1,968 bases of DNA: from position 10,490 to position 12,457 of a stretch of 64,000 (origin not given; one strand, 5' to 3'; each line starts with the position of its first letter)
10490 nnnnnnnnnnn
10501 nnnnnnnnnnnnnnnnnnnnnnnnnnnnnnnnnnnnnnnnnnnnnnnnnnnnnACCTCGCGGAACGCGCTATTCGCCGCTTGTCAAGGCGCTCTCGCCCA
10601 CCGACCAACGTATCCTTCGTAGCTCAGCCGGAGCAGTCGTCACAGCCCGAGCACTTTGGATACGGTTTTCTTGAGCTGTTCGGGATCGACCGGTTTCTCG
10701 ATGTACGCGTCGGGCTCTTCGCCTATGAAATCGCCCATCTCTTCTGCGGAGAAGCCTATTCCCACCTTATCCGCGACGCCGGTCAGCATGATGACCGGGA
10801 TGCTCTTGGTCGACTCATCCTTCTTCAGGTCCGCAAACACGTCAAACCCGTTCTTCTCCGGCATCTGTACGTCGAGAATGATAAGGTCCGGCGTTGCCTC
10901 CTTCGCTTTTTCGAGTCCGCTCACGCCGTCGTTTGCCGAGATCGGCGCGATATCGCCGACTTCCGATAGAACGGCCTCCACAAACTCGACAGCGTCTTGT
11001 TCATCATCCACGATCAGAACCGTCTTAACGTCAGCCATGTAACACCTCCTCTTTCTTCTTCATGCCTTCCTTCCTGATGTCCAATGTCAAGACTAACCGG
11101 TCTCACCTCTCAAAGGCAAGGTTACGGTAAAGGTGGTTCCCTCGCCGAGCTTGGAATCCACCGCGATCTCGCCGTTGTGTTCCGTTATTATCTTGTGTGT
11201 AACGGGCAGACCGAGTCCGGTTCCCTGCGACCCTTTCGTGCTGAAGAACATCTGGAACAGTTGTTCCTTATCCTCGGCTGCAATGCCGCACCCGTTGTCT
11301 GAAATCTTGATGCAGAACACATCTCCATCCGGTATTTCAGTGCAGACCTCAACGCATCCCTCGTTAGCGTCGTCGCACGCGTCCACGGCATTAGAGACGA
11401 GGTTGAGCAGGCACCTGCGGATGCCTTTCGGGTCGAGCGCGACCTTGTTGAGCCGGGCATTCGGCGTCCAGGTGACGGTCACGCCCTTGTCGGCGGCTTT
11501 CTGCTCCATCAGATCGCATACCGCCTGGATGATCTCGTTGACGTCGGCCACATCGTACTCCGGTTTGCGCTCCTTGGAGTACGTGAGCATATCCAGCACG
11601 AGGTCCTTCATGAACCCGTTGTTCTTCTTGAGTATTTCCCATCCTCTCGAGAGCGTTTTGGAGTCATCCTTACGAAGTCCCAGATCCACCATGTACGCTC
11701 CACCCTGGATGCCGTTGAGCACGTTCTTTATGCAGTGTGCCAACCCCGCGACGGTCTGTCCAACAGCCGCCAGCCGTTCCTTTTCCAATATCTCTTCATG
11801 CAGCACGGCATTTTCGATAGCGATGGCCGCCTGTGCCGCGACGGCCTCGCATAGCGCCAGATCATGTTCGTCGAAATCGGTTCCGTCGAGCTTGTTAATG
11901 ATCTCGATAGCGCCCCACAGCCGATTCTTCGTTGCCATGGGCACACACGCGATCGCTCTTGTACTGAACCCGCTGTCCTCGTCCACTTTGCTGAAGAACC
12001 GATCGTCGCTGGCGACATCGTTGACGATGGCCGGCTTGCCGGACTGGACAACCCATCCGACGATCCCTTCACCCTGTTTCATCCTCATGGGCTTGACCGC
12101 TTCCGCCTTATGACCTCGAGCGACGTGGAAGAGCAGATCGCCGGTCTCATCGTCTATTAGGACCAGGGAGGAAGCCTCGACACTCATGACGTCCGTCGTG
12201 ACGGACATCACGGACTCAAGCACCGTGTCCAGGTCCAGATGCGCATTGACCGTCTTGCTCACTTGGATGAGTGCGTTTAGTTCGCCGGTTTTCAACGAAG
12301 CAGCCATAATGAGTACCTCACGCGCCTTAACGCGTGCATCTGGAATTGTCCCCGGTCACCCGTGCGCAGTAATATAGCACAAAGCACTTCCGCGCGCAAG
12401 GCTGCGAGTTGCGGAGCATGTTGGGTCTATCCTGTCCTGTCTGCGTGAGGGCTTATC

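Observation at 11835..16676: Foreign two-gene cassette sits exactly at the novel junction of a ~0.8-1.1-kb segmental duplication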

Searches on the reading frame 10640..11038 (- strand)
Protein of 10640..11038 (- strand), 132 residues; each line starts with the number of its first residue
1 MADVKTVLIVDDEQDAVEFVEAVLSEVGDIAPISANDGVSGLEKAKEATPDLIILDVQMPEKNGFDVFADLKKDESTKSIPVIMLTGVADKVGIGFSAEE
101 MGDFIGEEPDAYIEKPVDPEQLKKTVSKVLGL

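Call 5: search_protein_families(library=pfam, proteins=[window:10640-11038:-], max_evalue=0.01)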
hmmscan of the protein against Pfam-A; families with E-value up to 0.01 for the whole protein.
window:10640-11038:- (132 aa): 1 family
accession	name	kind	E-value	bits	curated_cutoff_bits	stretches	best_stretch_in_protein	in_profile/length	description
PF00072.30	Response_reg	-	9.4e-20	71.3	30.2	1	7-126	1-110/111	Response regulator receiver domain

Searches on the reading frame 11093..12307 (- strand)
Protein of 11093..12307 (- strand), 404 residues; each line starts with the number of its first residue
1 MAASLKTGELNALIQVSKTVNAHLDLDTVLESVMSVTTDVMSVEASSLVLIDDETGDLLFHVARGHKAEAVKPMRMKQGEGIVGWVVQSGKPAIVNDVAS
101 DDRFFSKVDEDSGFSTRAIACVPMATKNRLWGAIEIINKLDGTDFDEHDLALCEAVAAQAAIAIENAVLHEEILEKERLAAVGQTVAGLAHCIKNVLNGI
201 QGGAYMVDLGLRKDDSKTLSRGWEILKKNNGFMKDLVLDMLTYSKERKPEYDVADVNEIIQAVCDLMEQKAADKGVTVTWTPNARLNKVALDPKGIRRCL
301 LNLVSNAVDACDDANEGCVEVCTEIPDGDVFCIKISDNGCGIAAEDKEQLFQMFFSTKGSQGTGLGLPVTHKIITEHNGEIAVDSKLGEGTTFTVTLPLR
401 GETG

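Call 5: search_protein_families(library=pfam, proteins=[window:11093-12307:-], max_evalue=0.01)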
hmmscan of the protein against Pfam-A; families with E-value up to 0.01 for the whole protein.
window:11093-12307:- (404 aa): 4 families
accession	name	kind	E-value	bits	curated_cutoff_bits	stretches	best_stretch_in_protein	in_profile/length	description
PF02518.31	HATPase_c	-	4.7e-27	95.1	26.4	1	292-400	2-110/111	Histidine kinase-, DNA gyrase B-, and HSP90-like ATPase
PF01590.32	GAF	-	2.9e-21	76.8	22.4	1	25-164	1-133/133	GAF domain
PF13185.12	GAF_2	-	3.4e-19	69.8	28.6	1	24-165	2-136/136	GAF domain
PF13492.12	GAF_3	-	5.2e-14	53.2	27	1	25-166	1-129/129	GAF domain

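Call 10: find_related_loci(query=window:11093-12307:-, collection=genome_contigs, flank=10000)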
Query window:11093-12307:- (404 aa) in genome_contigs; peptide patterns used: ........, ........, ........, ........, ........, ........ (x = any residue, [..] = any of these).
40 stretches matched a pattern; 2 encode a relative of the query (tblastn E <= 1e-3); 2 distinct loci.
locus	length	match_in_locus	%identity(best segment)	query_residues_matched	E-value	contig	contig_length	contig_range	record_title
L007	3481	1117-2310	63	1-398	8e-179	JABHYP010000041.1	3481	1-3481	MAG: Candidatus Latescibacterota bacterium isolate SI047_bin62 k141_92321, whole genome shotgun sequence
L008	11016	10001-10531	40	9-190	6e-39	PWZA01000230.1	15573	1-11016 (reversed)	MAG: Dehalococcoidia bacterium isolate T3Sed10_156R1 T3-Sed10-C7704, whole genome shotgun sequence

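Call 12: find_homologous_proteins(query=window:11093-12307:-, max_evalue=1e-20)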
Query window:11093-12307:- (404 aa): 2829 proteins with E <= 1e-20 among 8000 candidates; the best 120 are listed.
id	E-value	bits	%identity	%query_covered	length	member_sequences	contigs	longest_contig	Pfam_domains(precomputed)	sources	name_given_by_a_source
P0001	3.9e-263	890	99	100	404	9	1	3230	PF13185.13,PF01590.33,PF02518.32,PF13492.13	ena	-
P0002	4.2e-224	762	85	99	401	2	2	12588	PF13185.13,PF01590.33,PF02518.32,PF13492.13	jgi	jgi:signal transduction histidine kinase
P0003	1.2e-220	751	83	100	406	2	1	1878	PF13185.13,PF01590.33,PF02518.32,PF13492.13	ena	-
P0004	1.2e-211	721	77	100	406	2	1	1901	PF13185.13,PF01590.33,PF02518.32,PF13492.13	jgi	-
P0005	3.0e-209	713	79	100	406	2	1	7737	PF13185.13,PF01590.33,PF02518.32,PF13492.13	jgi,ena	-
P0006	1.1e-208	711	78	100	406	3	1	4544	PF13185.13,PF01590.33,PF02518.32,PF13492.13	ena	-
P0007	4.8e-207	706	78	100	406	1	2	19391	PF13185.13,PF01590.33,PF02518.32,PF13492.13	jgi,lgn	jgi:signal transduction histidine kinase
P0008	5.6e-207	706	76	100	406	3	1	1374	PF13185.13,PF01590.33,PF02518.32,PF13492.13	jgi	jgi:signal transduction histidine kinase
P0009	4.0e-198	676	73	100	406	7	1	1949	PF13185.13,PF01590.33,PF02518.32,PF13492.13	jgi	jgi:signal transduction histidine kinase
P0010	1.2e-193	662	72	100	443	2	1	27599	PF13185.13,PF01590.33,PF02518.32,PF13492.13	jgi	-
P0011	5.4e-186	637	69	99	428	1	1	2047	PF13185.13,PF01590.33,PF02518.32,PF13492.13,PF13589.13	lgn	-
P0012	9.5e-186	636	68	99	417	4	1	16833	PF13185.13,PF01590.33,PF02518.32,PF13492.13,PF13589.13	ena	-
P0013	8.5e-183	626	69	100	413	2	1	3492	PF13185.13,PF01590.33,PF02518.32,PF13492.13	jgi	-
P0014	1.1e-181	622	69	100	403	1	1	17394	PF13185.13,PF01590.33,PF02518.32,PF13492.13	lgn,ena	-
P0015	2.1e-181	621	68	100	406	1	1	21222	PF13185.13,PF01590.33,PF02518.32,PF13492.13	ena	-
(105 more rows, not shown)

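Call 13: find_encoding_contigs(protein=P0002, flank=10000, max_places=3)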
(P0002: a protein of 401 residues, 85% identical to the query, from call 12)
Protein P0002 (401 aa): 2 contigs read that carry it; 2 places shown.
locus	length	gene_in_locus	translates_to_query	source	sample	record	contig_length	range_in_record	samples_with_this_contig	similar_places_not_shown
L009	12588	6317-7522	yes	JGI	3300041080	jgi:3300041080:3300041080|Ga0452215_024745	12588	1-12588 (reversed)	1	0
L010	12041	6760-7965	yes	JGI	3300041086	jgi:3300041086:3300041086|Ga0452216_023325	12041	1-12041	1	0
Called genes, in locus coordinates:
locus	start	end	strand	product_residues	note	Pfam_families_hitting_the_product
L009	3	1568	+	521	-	?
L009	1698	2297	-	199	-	-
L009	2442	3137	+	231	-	PF00814:TsaD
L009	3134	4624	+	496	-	PF04715:, PF00425:Chorismate_bind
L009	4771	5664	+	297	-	PF01063:Aminotran_4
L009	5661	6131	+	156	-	PF13527:Acetyltransf_9 (weak), PF00583:Acetyltransf_1, PF13673:Acetyltransf_10, PF13508:Acetyltransf_7, PF08445:FR47 (weak)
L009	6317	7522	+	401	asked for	PF01590:GAF, PF13185:GAF_2, PF13492:GAF_3, PF02518:HATPase_c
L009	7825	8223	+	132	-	PF00072:Response_reg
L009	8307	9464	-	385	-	-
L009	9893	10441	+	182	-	PF00072:Response_reg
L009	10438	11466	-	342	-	PF00155:Aminotran_1_2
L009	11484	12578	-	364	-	PF00815:Histidinol_dh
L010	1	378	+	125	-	?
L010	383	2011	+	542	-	PF14257:DUF4349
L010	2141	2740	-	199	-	-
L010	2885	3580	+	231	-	PF00814:TsaD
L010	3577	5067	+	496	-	PF04715:, PF00425:Chorismate_bind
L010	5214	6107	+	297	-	PF01063:Aminotran_4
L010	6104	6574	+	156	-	PF13527:Acetyltransf_9 (weak), PF00583:Acetyltransf_1, PF13673:Acetyltransf_10, PF13508:Acetyltransf_7, PF08445:FR47 (weak)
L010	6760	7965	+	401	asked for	PF01590:GAF, PF13185:GAF_2, PF13492:GAF_3, PF02518:HATPase_c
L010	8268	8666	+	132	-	PF00072:Response_reg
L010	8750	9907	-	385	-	-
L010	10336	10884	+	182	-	PF00072:Response_reg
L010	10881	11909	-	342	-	PF00155:Aminotran_1_2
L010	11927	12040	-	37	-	?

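Call 14: find_encoding_contigs(protein=P0007, flank=10000, max_places=3)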
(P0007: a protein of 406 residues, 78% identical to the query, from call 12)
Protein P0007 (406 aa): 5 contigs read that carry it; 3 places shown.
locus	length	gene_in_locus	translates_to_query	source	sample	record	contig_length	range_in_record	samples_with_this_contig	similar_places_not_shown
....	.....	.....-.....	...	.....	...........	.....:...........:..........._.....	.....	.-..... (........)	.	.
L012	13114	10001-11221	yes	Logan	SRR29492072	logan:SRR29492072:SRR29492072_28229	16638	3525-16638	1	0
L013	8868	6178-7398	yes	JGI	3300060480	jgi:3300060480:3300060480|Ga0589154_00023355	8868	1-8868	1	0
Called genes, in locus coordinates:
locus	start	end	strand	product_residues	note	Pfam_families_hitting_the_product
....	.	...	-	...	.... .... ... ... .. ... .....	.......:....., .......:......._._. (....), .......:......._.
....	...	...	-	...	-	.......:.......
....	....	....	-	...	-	-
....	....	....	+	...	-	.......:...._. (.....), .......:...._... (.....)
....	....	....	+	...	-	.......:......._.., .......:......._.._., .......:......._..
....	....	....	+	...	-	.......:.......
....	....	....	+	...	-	-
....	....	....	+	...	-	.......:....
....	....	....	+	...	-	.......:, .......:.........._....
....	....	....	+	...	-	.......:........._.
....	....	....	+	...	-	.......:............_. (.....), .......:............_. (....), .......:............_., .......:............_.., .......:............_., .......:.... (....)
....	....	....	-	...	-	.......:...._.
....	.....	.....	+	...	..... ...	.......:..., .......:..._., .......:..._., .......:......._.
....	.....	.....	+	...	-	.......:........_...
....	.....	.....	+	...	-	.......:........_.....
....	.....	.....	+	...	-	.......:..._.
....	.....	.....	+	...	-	?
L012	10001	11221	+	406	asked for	PF01590:GAF, PF13185:GAF_2, PF13492:GAF_3, PF02518:HATPase_c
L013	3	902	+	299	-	?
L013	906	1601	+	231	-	PF13620:CarboxypepD_reg (faint)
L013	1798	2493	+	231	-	PF00814:TsaD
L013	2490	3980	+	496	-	PF04715:, PF00425:Chorismate_bind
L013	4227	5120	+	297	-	PF01063:Aminotran_4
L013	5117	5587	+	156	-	PF13527:Acetyltransf_9 (weak), PF00583:Acetyltransf_1, PF13673:Acetyltransf_10, PF13508:Acetyltransf_7, PF08445:FR47 (weak)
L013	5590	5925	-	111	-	PF01906:YbjQ_1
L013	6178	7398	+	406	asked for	PF01590:GAF, PF13185:GAF_2, PF13492:GAF_3, PF02518:HATPase_c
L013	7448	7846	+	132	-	PF00072:Response_reg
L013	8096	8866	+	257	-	?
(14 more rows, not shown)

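Call 15: find_encoding_contigs(protein=P0010, flank=10000, max_places=3)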
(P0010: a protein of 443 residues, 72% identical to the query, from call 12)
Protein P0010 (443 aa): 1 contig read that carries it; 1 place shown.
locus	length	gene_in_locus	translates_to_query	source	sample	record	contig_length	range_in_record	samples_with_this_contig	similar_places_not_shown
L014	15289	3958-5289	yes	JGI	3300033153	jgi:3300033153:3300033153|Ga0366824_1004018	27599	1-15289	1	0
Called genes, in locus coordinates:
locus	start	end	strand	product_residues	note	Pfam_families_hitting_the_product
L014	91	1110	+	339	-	PF01073:3Beta_HSD, PF01370:Epimerase, PF02719:Polysacc_synt_2, PF04321:RmlD_sub_bind, PF07993:NAD_binding_4 (weak), PF16363:GDP_Man_Dehyd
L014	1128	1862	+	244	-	PF00483:NTP_transferase, PF12804:NTP_transf_3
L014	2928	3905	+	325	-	PF00702:Hydrolase, PF13419:HAD_2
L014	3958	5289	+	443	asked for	PF01590:GAF, PF13185:GAF_2, PF13492:GAF_3, PF02518:HATPase_c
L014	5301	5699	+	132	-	PF00072:Response_reg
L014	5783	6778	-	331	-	PF00248:Aldo_ket_red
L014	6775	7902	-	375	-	PF01636:APH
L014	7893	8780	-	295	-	-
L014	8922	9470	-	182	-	PF02659:Mntp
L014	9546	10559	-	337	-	PF08100:Dimerisation, PF00891:Methyltransf_2, PF13489:Methyltransf_23, PF13649:Methyltransf_25 (weak)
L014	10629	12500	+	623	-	PF13522:GATase_6, PF13537:GATase_7, PF00733:Asn_synthase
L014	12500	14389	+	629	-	PF03169:OPT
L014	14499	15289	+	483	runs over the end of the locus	PF07690:MFS_1, PF06779:MFS_4 (faint), PF07690:MFS_1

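Call 45: find_encoding_contigs(protein=P0001, flank=8000, max_places=6)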
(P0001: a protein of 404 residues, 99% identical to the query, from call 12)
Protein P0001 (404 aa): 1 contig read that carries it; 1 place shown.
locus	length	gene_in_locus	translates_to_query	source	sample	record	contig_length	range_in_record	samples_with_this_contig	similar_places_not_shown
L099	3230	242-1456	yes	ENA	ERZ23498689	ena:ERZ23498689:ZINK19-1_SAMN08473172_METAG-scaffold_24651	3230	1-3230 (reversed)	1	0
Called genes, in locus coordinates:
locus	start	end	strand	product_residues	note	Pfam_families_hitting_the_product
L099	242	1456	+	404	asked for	PF01590:GAF, PF13185:GAF_2, PF13492:GAF_3, PF02518:HATPase_c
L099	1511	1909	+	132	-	PF00072:Response_reg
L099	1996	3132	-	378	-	-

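Call 46: find_encoding_contigs(protein=P0003, flank=8000, max_places=4)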
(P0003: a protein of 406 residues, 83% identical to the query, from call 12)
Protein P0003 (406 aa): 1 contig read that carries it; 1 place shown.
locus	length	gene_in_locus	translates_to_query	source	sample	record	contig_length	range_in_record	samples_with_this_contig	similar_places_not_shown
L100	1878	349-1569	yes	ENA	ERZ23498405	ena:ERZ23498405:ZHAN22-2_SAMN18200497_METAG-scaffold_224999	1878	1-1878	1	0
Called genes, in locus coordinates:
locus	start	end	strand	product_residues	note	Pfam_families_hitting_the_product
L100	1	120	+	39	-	?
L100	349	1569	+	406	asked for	PF01590:GAF, PF13185:GAF_2, PF13492:GAF_3, PF02518:HATPase_c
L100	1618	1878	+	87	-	?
